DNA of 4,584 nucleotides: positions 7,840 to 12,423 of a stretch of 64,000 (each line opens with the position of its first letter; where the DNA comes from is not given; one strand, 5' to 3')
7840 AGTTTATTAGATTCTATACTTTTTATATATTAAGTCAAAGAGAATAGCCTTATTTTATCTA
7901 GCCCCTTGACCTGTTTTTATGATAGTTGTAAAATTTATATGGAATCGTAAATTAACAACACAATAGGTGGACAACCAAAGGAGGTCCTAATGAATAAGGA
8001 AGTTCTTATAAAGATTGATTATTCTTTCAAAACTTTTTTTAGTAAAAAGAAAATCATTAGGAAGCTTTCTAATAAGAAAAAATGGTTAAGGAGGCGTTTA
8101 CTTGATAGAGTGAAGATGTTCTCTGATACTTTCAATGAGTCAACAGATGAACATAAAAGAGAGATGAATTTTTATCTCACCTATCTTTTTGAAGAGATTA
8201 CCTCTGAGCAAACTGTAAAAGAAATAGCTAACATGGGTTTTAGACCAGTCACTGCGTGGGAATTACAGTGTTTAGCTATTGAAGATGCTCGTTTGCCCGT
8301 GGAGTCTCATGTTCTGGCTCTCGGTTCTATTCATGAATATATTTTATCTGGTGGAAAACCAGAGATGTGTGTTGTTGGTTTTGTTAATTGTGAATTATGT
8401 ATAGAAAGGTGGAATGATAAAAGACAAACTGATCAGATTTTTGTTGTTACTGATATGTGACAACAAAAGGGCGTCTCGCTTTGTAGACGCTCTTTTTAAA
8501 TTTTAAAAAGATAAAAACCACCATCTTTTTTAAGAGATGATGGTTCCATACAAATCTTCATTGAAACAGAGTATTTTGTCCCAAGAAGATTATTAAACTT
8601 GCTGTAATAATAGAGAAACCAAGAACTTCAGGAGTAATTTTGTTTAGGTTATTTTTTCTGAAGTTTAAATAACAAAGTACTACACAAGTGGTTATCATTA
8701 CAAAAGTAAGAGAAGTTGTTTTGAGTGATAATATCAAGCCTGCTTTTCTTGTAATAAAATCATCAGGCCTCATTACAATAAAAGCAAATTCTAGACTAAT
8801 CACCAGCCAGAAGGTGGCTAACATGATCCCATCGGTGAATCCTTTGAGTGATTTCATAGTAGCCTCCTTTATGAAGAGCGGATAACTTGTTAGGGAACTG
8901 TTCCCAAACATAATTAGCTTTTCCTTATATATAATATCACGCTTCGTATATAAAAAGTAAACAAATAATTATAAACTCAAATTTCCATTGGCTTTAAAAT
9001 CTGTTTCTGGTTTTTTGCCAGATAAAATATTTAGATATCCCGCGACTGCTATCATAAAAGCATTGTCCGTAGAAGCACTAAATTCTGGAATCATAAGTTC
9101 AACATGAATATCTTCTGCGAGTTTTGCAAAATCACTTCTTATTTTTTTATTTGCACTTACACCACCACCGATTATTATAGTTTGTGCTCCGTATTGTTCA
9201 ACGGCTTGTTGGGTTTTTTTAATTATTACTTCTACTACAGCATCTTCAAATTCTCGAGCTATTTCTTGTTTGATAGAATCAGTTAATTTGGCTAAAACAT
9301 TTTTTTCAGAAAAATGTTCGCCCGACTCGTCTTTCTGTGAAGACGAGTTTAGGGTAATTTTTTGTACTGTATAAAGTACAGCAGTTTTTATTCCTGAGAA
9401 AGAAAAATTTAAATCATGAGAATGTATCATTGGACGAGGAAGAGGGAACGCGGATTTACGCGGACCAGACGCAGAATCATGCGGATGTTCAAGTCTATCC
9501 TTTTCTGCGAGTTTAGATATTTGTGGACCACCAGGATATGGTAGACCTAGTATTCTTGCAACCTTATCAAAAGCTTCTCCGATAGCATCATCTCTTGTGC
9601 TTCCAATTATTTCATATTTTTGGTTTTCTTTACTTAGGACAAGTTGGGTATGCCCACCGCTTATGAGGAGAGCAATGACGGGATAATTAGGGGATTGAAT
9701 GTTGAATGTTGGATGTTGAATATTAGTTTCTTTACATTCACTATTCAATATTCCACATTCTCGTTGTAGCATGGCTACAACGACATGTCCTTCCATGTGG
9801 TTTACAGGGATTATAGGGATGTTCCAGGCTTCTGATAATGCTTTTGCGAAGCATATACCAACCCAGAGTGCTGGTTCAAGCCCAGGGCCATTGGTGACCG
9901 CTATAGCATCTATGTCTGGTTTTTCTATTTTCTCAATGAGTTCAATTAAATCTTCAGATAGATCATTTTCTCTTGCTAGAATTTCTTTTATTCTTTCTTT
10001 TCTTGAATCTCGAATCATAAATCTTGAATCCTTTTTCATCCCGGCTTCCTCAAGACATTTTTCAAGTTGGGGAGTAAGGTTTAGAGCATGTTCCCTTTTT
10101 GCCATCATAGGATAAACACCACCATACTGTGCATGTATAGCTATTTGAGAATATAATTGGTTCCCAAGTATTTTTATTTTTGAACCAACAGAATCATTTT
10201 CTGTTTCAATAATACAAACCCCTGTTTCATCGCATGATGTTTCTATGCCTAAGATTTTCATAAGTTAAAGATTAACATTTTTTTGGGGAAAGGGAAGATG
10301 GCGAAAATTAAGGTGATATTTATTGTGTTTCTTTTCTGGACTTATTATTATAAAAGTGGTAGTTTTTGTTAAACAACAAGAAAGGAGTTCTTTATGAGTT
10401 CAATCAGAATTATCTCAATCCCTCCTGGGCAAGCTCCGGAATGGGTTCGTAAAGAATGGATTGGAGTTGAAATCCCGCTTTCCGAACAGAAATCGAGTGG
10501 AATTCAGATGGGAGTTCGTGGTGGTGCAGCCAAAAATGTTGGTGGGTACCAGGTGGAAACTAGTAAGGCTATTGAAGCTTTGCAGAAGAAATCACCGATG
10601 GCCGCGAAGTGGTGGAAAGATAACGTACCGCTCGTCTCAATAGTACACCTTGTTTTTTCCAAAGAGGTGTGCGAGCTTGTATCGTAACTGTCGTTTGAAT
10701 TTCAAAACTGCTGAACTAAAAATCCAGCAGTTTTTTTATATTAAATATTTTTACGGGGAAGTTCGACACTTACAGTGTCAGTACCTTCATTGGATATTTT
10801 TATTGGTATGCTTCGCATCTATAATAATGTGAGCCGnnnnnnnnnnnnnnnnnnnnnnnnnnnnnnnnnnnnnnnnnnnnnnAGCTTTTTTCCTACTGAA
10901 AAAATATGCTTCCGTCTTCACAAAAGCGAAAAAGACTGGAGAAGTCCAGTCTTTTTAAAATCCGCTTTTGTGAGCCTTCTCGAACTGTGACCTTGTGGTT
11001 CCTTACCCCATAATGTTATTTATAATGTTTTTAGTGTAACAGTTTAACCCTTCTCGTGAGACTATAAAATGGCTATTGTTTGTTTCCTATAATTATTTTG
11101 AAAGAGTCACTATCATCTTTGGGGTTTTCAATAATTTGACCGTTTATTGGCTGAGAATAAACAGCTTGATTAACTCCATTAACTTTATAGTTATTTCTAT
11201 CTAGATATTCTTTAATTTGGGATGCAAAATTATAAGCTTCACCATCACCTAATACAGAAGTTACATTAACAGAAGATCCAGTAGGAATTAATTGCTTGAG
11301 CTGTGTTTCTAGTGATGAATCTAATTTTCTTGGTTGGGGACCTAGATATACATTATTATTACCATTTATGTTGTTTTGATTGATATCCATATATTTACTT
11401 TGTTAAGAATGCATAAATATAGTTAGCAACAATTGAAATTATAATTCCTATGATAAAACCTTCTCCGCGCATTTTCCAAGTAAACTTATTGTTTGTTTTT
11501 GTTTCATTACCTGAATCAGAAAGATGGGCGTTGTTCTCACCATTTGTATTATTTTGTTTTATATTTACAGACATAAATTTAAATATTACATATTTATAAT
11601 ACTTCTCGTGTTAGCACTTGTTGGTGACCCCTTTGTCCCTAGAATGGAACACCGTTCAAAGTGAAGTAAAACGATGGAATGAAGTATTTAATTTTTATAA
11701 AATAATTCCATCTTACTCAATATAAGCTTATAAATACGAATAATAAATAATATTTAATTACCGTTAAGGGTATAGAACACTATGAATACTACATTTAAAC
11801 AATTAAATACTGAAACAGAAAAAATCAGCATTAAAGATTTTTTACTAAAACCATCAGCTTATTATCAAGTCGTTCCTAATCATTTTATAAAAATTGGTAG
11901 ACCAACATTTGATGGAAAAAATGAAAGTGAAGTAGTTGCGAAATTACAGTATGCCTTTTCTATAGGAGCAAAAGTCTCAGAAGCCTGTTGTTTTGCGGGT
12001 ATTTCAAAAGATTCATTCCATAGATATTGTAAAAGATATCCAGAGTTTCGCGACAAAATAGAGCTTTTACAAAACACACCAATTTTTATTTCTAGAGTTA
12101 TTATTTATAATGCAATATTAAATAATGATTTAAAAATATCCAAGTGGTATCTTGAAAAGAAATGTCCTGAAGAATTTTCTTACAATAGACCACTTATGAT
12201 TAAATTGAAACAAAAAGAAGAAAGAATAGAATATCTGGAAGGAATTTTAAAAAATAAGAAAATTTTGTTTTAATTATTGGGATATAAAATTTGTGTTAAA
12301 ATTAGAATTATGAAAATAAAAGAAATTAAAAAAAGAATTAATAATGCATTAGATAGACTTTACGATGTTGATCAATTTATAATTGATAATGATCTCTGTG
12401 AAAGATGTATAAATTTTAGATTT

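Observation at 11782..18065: Defense-island-like cassette: putative PD-(D/E)xK nuclease, AAA ATPase plus S8 subtilase pair (ietAS-like), membrane coiled-coil protein and DUF488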

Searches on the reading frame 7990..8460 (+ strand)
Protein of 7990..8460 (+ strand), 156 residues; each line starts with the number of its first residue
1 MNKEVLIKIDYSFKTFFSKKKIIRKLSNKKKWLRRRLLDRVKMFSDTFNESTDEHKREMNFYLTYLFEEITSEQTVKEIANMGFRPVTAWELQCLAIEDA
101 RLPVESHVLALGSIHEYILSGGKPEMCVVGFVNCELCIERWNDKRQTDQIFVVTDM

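Call 21: search_protein_families(library=pfam, proteins=[window:7990-8460:+], max_evalue=0.01)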
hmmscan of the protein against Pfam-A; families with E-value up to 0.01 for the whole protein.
window:7990-8460:+ (156 aa): 0 families

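Call 98: search_protein_families(library=padloc, proteins=[window:7990-8460:+], max_evalue=0.01)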
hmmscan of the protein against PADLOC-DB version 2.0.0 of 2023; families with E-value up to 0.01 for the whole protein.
window:7990-8460:+ (156 aa): 1 family
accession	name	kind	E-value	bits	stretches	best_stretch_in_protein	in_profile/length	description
PDLC03529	REase_II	-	0.0086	13.3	1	15-97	111-193/389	Type II restriction enzyme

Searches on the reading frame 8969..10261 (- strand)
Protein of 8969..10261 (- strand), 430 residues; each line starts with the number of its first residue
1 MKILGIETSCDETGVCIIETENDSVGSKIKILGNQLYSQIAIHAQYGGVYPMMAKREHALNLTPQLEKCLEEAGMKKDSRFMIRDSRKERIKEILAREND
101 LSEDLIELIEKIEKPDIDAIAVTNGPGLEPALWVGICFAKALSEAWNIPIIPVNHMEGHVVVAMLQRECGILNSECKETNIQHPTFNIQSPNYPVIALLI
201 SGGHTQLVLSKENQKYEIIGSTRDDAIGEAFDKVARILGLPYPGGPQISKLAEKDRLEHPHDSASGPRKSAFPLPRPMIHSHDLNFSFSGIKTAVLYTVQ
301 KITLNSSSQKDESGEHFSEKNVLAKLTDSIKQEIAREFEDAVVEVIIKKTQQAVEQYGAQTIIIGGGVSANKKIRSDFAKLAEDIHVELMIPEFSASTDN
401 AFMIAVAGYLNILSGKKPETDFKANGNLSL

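Call 24: find_related_loci(query=window:8969-10261:-, collection=metagenome_contigs, flank=10000)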
Query window:8969-10261:- (430 aa) in metagenome_contigs; peptide patterns used: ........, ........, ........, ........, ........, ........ (x = any residue, [..] = any of these).
600 stretches matched a pattern (row limit reached: there are more); 576 encode a relative of the query (tblastn E <= 1e-3); the best 80 are kept; 80 distinct loci.
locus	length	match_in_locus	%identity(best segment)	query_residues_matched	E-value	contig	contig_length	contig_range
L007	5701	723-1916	66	1-430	0e+0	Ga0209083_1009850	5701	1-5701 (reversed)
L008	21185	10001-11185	67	1-430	0e+0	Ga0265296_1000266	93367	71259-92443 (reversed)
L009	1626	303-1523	67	1-430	0e+0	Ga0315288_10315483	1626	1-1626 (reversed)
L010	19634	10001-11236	62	1-430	5e-169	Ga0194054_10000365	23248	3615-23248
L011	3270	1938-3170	52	1-428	5e-138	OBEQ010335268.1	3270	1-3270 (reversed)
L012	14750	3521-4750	49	1-430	2e-116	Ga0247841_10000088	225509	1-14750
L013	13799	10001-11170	48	1-430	3e-115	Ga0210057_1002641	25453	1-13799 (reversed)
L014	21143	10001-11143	47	1-430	2e-113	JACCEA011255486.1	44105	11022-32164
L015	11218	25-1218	48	29-430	1e-112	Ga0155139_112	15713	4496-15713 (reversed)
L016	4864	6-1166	47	3-430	5e-113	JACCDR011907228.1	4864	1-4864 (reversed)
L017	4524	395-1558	45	1-430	4e-112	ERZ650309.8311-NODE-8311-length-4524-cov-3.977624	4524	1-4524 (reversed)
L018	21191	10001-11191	46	1-430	3e-109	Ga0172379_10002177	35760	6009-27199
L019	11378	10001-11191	46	1-430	2e-108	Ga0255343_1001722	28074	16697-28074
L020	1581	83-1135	46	1-430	1e-112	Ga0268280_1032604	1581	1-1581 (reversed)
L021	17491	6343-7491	40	1-430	4e-99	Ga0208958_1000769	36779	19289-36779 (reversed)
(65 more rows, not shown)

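Call 56: find_encoding_contigs(protein=window:8969-10261:-, flank=10000, max_places=6)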
Protein window:8969-10261:- (430 aa): no gene with exactly this product is on record in the collection.

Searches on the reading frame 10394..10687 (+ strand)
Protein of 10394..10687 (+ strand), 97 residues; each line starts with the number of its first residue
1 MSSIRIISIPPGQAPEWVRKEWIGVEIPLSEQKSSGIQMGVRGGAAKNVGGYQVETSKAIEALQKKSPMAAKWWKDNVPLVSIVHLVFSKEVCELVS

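Call 20: search_protein_families(library=phrogs, proteins=[window:10394-10687:+], max_evalue=0.01)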
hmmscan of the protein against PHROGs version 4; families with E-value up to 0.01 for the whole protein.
window:10394-10687:+ (97 aa): 0 families

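Call 21: search_protein_families(library=pfam, proteins=[window:10394-10687:+], max_evalue=0.01)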
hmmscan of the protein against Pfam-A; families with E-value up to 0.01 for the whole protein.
window:10394-10687:+ (97 aa): 0 families

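Call 22: find_encoding_contigs(protein=window:10394-10687:+, flank=10000, max_places=8)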
Protein window:10394-10687:+ (97 aa): no gene with exactly this product is on record in the collection.

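Call 98: search_protein_families(library=padloc, proteins=[window:10394-10687:+], max_evalue=0.01)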
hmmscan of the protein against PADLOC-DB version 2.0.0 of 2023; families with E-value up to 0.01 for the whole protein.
window:10394-10687:+ (97 aa): 0 families

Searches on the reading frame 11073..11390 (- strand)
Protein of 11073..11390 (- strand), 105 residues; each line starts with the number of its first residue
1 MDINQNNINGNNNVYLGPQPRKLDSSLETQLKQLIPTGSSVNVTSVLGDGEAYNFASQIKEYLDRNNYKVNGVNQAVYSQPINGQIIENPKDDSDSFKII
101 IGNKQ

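Call 20: search_protein_families(library=phrogs, proteins=[window:11073-11390:-], max_evalue=0.01)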
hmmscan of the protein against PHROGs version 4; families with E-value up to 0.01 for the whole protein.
window:11073-11390:- (105 aa): 0 families

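Call 21: search_protein_families(library=pfam, proteins=[window:11073-11390:-], max_evalue=0.01)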
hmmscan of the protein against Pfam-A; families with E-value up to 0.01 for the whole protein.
window:11073-11390:- (105 aa): 0 families

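Call 98: search_protein_families(library=padloc, proteins=[window:11073-11390:-], max_evalue=0.01)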
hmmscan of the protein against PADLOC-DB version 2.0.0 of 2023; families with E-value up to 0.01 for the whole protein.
window:11073-11390:- (105 aa): 0 families

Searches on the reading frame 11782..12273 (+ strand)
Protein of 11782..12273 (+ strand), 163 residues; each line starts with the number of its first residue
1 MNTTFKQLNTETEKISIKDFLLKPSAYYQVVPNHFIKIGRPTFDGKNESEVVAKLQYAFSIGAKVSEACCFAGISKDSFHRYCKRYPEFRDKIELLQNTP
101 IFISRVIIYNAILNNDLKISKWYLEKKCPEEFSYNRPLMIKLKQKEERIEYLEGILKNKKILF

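Call 3: search_protein_families(library=pfam, proteins=[window:11782-12273:+], max_evalue=0.01)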
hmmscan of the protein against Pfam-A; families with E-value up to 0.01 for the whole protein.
window:11782-12273:+ (163 aa): 0 families

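Call 4: search_protein_families(library=padloc, proteins=[window:11782-12273:+], max_evalue=0.01)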
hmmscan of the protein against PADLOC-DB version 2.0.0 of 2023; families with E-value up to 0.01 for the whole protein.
window:11782-12273:+ (163 aa): 0 families

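Call 8: search_protein_families(library=ncbifam, proteins=[window:11782-12273:+], max_evalue=0.01)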
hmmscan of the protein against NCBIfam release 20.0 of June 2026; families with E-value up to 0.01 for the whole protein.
window:11782-12273:+ (163 aa): 0 families

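Call 20: search_protein_families(library=phrogs, proteins=[window:11782-12273:+], max_evalue=0.01)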
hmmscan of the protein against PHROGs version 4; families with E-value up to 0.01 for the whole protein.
window:11782-12273:+ (163 aa): 2 families
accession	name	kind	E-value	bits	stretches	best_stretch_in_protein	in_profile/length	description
phrog_4102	-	head and packaging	4.9e-12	47.3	1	46-147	14-125/166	terminase small subunit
phrog_19309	-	unknown function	0.007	17.5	0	141-159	19-37/39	-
